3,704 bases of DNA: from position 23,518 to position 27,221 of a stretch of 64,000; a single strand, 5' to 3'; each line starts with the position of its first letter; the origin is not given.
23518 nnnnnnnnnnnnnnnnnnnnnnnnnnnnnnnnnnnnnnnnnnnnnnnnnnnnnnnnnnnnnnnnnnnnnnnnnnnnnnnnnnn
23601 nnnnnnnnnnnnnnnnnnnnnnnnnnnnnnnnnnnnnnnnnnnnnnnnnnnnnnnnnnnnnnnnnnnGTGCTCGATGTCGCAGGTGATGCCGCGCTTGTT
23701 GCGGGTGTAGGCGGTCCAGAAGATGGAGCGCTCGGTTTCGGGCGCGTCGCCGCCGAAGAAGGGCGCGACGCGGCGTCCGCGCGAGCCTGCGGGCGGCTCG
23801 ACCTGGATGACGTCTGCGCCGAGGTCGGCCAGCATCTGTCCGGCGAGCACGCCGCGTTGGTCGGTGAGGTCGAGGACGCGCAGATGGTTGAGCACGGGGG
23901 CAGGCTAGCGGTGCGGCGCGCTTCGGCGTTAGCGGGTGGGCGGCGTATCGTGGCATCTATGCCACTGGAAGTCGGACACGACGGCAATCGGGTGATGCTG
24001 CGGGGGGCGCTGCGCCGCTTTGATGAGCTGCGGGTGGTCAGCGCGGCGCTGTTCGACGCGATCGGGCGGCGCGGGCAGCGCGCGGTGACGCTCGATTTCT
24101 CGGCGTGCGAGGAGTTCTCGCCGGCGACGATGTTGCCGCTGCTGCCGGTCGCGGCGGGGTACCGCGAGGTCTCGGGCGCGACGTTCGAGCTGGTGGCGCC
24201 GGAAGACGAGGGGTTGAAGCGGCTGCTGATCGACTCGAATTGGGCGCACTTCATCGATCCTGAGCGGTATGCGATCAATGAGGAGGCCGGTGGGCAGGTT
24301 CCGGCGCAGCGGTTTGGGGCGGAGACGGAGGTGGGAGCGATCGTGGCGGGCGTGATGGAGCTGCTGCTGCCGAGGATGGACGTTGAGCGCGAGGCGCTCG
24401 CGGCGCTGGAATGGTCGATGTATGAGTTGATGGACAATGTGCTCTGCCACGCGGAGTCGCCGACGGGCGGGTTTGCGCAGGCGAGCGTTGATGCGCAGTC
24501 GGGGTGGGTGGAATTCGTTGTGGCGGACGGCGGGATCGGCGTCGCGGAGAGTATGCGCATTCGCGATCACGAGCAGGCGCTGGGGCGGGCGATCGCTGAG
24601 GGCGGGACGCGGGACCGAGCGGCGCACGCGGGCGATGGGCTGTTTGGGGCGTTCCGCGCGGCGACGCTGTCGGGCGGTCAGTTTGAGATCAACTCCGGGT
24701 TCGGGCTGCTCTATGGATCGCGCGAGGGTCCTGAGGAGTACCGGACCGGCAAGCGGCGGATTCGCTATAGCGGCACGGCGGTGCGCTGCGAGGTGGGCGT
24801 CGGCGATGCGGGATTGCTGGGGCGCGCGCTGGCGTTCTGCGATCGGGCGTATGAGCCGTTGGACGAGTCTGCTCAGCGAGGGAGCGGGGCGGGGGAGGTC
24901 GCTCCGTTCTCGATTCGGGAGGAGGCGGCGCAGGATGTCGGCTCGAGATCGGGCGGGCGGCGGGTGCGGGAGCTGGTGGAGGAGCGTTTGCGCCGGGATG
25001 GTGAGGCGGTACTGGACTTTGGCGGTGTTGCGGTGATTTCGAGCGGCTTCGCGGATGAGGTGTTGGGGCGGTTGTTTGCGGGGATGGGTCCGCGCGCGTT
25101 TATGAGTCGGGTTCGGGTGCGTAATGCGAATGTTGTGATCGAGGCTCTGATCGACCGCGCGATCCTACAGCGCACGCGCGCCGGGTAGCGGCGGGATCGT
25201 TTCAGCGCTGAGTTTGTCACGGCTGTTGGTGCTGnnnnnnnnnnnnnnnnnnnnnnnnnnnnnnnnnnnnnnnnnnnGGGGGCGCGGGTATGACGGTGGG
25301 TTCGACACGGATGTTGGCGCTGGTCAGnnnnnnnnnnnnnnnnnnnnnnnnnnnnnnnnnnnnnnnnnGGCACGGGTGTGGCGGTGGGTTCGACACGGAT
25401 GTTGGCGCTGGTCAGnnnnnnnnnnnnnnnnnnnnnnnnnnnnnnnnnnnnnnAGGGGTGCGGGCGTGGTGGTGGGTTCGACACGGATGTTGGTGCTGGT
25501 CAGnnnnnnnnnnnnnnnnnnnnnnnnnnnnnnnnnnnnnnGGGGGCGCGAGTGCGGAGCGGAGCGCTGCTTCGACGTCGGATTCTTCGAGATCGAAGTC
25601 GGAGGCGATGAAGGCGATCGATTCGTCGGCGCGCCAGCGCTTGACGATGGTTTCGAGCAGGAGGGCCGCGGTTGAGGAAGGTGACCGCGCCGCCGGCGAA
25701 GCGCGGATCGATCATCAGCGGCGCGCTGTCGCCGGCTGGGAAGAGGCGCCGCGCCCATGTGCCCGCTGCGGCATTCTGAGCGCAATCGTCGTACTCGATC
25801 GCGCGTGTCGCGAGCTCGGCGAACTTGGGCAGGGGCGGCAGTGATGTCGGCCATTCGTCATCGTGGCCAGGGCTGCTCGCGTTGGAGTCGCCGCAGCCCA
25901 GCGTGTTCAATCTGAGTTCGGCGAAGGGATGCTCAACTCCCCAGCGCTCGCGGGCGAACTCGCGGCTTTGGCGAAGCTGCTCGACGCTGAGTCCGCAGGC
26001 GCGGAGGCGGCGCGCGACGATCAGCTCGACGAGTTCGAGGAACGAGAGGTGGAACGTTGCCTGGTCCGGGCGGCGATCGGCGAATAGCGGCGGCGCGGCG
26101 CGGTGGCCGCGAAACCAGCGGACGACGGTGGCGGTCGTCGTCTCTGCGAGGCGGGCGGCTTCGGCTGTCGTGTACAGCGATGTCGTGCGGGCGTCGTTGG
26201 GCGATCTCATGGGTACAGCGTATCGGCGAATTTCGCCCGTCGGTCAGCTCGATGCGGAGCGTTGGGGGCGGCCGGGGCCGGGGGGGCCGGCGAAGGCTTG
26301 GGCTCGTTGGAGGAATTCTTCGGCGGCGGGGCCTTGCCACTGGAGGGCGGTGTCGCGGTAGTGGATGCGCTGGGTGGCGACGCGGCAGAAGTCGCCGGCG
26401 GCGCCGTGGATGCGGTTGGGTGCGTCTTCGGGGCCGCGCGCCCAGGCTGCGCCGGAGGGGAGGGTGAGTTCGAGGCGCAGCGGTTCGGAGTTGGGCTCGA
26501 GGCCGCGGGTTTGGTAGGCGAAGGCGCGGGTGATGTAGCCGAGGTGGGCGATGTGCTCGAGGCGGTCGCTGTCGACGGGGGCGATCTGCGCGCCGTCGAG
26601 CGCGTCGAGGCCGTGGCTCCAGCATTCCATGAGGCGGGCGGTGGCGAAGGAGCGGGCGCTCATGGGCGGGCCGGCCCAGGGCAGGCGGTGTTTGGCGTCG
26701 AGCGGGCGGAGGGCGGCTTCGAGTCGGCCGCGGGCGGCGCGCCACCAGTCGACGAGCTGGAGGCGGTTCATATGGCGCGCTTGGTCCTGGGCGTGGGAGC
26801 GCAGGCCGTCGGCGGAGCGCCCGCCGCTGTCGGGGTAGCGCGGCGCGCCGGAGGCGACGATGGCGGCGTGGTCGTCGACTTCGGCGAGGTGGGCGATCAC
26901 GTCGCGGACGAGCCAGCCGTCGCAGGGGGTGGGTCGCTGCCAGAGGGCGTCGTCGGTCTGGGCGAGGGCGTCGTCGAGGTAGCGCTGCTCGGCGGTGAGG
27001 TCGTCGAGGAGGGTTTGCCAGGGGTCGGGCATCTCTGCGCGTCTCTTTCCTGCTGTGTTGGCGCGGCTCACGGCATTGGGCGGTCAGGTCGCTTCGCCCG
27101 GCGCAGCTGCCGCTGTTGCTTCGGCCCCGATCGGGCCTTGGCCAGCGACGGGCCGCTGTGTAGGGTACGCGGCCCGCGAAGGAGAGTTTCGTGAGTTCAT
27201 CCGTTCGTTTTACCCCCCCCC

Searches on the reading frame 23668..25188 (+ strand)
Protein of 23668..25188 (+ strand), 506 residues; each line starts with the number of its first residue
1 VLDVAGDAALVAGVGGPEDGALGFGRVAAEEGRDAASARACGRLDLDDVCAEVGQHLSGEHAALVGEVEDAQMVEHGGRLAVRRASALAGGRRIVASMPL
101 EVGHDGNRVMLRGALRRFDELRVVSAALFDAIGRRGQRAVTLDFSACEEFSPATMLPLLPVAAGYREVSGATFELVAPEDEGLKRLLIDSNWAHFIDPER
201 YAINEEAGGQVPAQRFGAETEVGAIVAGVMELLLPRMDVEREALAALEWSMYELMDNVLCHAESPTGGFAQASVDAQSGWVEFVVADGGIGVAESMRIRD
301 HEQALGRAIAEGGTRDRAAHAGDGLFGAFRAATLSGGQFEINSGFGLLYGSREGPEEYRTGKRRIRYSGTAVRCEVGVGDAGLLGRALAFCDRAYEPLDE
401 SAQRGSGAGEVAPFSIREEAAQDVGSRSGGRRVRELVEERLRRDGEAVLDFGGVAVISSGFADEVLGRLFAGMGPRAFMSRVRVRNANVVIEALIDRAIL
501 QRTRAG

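Call 51: search_protein_families(library=pfam, proteins=[window:23668-25188:+], max_evalue=0.01)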
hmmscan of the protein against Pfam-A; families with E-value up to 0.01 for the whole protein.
window:23668-25188:+ (506 aa): 4 families
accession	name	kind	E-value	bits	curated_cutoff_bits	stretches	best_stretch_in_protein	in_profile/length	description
PF14213.11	DUF4325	-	1.3e-10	41.3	23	1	430-489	2-61/64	STAS-like domain of unknown function (DUF4325)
PF02518.31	HATPase_c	-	4.6e-05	24.2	26.4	1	251-343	10-95/111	Histidine kinase-, DNA gyrase B-, and HSP90-like ATPase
PF13581.12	HATPase_c_2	-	0.0076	16.7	27.4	0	222-303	8-89/127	Histidine kinase-like ATPase domain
PF13466.11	STAS_2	-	0.0078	16.8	29.2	0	111-187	3-74/80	STAS domain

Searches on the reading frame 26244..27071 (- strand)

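Call 7: search_protein_families(library=pfam, proteins=[window:26244-27071:-], max_evalue=0.01)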
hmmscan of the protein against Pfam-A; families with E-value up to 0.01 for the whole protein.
window:26244-27071:- (275 aa): 2 families
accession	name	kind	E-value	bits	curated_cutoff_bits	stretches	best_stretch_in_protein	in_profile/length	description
PF11716.13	MDMPI_N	-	3.7e-25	89.7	24.2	1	26-157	2-139/140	Mycothiol maleylpyruvate isomerase N-terminal domain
PF12867.12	DinB_2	-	2.4e-08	34.9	24.8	1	25-153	2-124/128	DinB superfamily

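Call 8: search_protein_families(library=ncbifam, proteins=[window:26244-27071:-], max_evalue=0.01)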
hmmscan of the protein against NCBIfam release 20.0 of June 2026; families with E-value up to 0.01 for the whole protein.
window:26244-27071:- (275 aa): 3 families
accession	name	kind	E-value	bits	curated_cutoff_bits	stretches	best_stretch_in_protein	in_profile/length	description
TIGR03084.1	TIGR03084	hypoth_equivalog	5.4e-81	271.9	247.95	1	20-268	2-253/253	TIGR03084 family metal-binding protein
TIGR03083.1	TIGR03083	domain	7.5e-38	130.9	50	1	25-235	2-202/202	maleylpyruvate isomerase family mycothiol-dependent enzyme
TIGR03086.1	TIGR03086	subfamily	2.6e-08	34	83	1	31-156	7-121/180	TIGR03086 family metal-binding protein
